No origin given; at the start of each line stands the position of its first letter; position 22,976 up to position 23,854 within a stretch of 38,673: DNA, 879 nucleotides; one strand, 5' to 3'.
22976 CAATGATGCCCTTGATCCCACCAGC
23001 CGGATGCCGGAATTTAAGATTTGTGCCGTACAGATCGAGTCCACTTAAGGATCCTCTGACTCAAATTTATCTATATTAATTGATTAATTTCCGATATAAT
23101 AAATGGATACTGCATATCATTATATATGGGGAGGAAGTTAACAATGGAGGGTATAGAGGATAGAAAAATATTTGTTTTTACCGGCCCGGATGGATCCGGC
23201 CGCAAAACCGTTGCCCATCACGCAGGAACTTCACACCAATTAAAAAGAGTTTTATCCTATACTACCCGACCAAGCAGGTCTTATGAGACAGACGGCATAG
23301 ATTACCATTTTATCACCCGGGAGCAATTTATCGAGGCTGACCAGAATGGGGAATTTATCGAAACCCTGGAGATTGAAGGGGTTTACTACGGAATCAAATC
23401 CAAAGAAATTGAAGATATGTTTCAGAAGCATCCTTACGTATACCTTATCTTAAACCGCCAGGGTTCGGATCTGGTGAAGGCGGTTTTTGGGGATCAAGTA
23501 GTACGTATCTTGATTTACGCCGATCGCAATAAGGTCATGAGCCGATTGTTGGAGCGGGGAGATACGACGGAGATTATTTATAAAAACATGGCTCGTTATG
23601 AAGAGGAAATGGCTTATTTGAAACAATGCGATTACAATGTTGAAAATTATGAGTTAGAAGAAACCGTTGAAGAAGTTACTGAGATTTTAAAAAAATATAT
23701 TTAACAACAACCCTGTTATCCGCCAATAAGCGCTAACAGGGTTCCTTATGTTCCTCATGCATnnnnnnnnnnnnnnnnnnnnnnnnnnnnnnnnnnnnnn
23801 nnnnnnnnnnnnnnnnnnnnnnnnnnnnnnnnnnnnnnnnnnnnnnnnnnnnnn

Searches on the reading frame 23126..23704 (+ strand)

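Call 8: search_protein_families(library=pfam, proteins=[window:23126-23704:+])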
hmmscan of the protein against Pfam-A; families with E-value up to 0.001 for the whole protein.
window:23126-23704:+ (192 aa): 1 family
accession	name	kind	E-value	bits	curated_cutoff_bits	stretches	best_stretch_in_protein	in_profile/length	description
PF00625.27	Guanylate_kin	-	3.9e-25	89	25.2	1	13-190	2-181/182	Guanylate kinase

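Call 41: search_protein_families(library=ncbifam, proteins=[window:23126-23704:+], max_evalue=0.001)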
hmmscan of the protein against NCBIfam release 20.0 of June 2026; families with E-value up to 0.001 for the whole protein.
window:23126-23704:+ (192 aa): 4 families
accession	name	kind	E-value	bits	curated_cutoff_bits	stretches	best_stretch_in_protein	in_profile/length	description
TIGR03263.1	guanyl_kin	equivalog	1.4e-33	116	160.45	1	14-189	2-179/180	guanylate kinase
NF011325.0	PRK14738.1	equivalog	7.6e-28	97.2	263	1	12-188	12-192/206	guanylate kinase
NF011324.0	PRK14737.1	equivalog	1.2e-22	80.6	318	1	14-188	6-182/187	guanylate kinase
TIGR02322.1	phosphon_PhnN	equivalog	8.7e-09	35.3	156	1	15-190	3-178/179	phosphonate metabolism protein/1,5-bisphosphokinase (PRPP-forming) PhnN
